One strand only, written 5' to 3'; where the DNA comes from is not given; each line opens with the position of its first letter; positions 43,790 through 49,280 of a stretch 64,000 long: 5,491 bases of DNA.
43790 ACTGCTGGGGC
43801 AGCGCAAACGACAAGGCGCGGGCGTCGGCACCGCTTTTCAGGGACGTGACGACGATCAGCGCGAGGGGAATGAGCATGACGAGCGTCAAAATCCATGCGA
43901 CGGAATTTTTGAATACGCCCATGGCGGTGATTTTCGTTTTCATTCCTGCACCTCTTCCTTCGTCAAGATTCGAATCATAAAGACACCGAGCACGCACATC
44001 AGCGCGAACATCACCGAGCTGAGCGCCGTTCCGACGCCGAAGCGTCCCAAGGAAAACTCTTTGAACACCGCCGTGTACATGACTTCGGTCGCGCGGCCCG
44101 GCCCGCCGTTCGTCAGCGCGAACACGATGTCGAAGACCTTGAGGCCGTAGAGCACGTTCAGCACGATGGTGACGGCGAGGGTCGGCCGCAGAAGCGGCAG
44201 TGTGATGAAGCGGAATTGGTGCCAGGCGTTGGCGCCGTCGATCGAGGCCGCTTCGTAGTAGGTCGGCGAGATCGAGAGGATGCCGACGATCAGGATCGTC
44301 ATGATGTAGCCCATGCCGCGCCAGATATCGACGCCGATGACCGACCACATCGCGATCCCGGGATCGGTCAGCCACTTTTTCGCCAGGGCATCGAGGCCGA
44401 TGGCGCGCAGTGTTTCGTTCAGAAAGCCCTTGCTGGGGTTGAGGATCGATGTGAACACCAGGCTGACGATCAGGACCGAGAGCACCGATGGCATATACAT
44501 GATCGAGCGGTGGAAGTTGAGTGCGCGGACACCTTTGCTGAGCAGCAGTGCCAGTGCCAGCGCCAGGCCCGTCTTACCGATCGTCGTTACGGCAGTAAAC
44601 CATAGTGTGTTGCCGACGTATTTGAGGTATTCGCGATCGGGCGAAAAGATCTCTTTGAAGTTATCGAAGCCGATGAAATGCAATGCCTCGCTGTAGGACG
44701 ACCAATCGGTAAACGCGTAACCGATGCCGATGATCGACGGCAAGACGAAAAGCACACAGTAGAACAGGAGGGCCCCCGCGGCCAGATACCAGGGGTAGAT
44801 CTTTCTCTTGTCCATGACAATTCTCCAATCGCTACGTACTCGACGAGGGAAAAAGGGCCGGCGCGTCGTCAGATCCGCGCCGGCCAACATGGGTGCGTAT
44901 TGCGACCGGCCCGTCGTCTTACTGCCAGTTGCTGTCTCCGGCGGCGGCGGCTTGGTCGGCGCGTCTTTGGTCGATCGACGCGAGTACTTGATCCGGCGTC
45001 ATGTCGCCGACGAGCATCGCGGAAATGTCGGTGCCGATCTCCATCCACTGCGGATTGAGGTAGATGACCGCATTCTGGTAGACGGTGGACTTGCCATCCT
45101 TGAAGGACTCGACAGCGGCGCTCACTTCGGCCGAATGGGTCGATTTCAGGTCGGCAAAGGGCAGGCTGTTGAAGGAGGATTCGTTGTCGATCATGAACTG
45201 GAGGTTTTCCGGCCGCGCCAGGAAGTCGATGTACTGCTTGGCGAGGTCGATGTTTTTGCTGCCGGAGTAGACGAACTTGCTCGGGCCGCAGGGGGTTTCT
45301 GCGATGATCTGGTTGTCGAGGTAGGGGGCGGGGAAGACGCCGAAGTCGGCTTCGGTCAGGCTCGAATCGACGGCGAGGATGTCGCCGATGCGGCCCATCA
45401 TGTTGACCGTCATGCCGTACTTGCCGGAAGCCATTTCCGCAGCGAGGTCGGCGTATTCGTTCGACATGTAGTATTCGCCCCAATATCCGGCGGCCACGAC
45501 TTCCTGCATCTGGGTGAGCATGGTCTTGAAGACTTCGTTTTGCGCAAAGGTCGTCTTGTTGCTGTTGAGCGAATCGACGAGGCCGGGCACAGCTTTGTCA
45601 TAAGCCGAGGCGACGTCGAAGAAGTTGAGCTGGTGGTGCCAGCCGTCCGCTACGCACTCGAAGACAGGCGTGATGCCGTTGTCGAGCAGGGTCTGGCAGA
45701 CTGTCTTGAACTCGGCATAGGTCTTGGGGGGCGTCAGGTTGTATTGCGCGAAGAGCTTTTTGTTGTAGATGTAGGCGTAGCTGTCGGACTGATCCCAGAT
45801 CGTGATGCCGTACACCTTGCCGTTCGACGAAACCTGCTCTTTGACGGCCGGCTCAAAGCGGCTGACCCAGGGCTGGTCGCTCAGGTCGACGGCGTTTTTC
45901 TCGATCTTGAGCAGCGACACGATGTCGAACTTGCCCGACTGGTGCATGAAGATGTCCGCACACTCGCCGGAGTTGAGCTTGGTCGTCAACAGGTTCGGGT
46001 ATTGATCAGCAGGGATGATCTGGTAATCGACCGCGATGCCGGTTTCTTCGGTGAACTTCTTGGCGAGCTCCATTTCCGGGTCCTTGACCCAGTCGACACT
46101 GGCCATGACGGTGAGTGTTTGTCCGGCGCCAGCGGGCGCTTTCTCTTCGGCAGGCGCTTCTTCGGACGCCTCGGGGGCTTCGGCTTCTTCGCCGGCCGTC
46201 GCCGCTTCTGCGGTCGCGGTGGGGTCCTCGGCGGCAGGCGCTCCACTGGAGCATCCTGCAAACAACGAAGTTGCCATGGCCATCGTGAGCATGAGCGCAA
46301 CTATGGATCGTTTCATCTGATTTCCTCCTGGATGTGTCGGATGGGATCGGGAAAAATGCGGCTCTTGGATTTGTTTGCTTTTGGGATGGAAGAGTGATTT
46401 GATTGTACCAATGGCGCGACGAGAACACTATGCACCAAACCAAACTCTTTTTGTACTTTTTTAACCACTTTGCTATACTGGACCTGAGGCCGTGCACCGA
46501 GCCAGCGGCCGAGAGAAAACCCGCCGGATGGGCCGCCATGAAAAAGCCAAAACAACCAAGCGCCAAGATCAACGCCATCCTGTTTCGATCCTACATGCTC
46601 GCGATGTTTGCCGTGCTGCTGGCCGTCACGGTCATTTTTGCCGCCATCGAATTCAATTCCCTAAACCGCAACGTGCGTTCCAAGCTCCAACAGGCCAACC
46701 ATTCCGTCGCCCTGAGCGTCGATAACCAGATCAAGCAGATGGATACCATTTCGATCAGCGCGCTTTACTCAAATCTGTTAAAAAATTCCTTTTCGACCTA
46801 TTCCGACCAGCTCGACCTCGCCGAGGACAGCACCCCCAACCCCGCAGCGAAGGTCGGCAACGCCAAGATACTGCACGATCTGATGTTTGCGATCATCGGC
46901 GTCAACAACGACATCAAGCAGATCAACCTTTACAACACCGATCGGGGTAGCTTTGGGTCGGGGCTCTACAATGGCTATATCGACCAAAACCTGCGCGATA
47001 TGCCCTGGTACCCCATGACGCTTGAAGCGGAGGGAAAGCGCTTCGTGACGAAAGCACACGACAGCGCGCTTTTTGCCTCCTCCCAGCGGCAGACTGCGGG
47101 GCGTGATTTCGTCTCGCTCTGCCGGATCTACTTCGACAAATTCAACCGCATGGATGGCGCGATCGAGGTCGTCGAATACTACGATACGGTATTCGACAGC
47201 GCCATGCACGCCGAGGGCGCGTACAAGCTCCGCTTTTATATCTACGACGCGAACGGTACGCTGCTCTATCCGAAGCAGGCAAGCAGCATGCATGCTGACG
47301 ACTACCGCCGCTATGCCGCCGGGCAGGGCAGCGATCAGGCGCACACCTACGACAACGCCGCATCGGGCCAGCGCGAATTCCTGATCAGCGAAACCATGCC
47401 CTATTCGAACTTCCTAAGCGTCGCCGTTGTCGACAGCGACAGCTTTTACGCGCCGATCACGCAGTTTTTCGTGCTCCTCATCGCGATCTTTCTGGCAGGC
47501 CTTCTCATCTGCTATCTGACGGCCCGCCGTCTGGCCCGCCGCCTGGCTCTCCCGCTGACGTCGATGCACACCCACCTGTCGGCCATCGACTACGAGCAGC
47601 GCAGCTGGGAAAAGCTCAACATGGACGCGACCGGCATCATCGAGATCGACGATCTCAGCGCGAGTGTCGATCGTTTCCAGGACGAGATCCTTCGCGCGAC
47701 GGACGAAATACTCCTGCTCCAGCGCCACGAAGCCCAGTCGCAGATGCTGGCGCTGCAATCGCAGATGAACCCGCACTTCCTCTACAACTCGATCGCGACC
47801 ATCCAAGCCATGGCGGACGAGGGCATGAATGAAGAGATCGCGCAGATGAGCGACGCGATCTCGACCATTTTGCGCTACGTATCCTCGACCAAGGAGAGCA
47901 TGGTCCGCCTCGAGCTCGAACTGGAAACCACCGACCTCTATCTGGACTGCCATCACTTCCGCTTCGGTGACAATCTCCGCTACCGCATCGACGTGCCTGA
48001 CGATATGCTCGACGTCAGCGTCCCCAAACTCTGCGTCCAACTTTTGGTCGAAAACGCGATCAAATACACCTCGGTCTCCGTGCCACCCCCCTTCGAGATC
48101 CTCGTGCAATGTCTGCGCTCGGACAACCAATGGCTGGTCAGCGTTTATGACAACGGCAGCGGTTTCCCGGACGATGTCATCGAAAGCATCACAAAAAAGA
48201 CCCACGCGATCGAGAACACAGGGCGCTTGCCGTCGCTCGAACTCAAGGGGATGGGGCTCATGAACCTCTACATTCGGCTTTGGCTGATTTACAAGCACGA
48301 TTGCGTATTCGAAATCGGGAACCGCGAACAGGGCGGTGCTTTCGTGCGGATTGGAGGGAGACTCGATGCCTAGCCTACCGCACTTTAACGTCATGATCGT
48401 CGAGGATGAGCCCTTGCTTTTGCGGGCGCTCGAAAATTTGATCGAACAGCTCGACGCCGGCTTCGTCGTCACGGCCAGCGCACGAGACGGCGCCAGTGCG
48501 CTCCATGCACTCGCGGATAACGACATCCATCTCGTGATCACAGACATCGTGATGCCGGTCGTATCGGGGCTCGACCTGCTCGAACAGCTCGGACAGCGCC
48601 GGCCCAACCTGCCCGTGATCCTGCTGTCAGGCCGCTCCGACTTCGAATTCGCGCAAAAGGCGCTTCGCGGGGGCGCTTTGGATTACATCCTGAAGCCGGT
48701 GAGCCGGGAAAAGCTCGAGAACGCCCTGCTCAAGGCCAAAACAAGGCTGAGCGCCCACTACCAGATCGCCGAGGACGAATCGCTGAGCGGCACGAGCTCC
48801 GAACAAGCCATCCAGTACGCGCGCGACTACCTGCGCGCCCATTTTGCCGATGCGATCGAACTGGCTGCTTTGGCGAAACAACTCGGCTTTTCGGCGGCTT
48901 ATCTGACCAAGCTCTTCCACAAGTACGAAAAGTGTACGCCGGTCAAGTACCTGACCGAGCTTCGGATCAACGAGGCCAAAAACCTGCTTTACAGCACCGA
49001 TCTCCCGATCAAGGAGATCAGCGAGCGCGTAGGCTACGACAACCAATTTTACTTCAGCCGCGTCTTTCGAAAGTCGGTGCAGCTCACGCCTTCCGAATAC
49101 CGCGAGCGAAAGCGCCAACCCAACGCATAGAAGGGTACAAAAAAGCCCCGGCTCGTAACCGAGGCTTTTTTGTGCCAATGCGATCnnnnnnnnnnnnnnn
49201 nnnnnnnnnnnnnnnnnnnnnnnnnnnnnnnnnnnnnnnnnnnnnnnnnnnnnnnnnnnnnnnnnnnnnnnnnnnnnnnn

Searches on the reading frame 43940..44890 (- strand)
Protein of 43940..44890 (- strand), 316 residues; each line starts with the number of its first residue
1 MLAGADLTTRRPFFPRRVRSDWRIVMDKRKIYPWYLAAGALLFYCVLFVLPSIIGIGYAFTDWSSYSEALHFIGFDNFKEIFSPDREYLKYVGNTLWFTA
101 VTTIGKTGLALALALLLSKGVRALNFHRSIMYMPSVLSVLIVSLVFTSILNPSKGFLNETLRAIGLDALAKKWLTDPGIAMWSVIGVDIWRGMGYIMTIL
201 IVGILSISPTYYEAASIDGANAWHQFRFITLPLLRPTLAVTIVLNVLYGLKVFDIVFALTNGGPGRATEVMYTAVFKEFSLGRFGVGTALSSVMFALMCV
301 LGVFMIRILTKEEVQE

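Call 25: search_protein_families(library=ncbifam, max_evalue=1e-8, proteins=[window:43940-44890:-])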
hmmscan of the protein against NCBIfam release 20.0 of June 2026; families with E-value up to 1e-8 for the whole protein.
window:43940-44890:- (316 aa): 3 families
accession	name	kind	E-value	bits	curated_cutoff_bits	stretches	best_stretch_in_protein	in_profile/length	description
NF007852.0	PRK10561.1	equivalog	3e-27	96.2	335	1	28-309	9-288/295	sn-glycerol-3-phosphate ABC transporter permease UgpA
NF008232.0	PRK10999.1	equivalog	1.8e-21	76.5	392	1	72-308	264-514/520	maltose ABC transporter permease MalF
NF040931.1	ABC_arch_GlcT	equivalog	9e-21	74.7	360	1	42-300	6-262/278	glucose ABC transporter permease GlcT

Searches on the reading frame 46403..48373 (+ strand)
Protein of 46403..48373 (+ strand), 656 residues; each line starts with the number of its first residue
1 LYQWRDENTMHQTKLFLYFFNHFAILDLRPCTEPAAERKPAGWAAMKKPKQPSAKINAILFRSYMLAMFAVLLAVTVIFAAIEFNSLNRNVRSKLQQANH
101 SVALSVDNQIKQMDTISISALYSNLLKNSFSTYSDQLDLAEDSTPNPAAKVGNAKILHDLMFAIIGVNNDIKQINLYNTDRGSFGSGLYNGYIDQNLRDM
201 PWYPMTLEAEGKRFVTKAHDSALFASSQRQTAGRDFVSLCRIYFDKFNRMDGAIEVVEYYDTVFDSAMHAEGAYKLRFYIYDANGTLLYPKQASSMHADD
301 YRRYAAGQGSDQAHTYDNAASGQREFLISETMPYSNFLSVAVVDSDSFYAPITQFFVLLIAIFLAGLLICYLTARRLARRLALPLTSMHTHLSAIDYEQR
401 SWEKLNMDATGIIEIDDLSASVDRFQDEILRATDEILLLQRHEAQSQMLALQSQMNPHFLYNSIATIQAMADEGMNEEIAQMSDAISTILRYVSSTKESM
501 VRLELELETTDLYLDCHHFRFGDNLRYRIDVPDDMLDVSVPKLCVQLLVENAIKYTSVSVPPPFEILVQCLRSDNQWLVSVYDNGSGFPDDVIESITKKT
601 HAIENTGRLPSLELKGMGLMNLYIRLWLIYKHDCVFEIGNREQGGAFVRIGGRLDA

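Call 24: search_protein_families(library=ncbifam, max_evalue=0.00001, proteins=[window:46403-48373:+])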
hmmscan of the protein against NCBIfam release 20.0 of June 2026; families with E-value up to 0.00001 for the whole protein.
window:46403-48373:+ (656 aa): 3 families
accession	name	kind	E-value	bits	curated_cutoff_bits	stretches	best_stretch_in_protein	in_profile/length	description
NF045900.1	HisKinCpxALeg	equivalog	6.6e-09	35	800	1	357-650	157-447/451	two-component system sensor histidine kinase CpxA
NF006800.0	PRK09303.1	equivalog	4.4e-07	29.2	342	1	447-600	169-329/383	histidine kinase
NF007004.0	PRK09467.1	equivalog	2.8e-06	26.4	415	0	471-650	264-432/440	two-component system sensor histidine kinase EnvZ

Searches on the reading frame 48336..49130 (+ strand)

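Call 24: search_protein_families(library=ncbifam, max_evalue=0.00001, proteins=[window:48336-49130:+])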
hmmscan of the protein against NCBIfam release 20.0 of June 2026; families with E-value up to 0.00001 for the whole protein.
window:48336-49130:+ (264 aa): 121 families (the best 25 are shown)
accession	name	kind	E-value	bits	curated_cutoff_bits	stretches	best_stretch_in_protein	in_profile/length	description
NF007860.0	PRK10572.1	equivalog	4.5e-24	84.8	208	1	146-261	172-287/292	arabinose operon transcriptional regulator AraC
NF047788.1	TransRegPocR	equivalog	3.6e-21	75.7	500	1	150-261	182-293/296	transcriptional regulator PocR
NF047455.1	TF_Staph_AryK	equivalog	7.1e-21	74.1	850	1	147-261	147-261/759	transcriptional regulator AryK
NF006900.1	PRK09390.1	equivalog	5.3e-20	71.8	255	1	18-146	6-131/203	response regulator FixJ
NF049932.1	TranspRegBtr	equivalog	6e-20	71.3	900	1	141-261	148-268/531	bacillibactin transport transcriptional regulator Btr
NF053512.1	nitric_RR_NosR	exception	1.2e-19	70.6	400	1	19-137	1-117/422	response regulator c-di-GMP phosphodiesterase, NosR family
TIGR01818.1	ntrC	equivalog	1.2e-18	67.1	558.6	1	19-128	1-107/463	nitrogen regulation protein NR(I)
NF047793.1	ResRegPgtA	equivalog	1.5e-18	66.8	650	1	17-135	6-121/414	two-component system response regulator PgtA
NF007969.0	PRK10693.1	equivalog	2.7e-18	66.1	329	1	17-134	8-123/337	two-component system response regulator RssB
NF012023.0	PRK15479.1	equivalog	5.1e-17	62.2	337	1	19-140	3-120/224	transcriptional regulator TctD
NF008469.0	PRK11361.1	equivalog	2e-16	59.8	714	1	18-132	6-117/461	acetoacetate metabolism transcriptional regulator AtoC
NF001965.0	PRK00742.1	subfamily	2.6e-16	59.8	293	1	18-155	5-140/357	chemotaxis-specific protein-glutamate methyltransferase CheB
NF008176.1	PRK10923.1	equivalog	6e-16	58.1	620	1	19-143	6-123/469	nitrogen regulation protein NR(I)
NF007584.0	PRK10219.1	equivalog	6.7e-16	58.6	174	1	155-258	3-106/107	superoxide response transcriptional regulator SoxS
NF041734.1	resp_reg_RppA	equivalog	8.5e-16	58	250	1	18-144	2-126/229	two-component system response regulator RppA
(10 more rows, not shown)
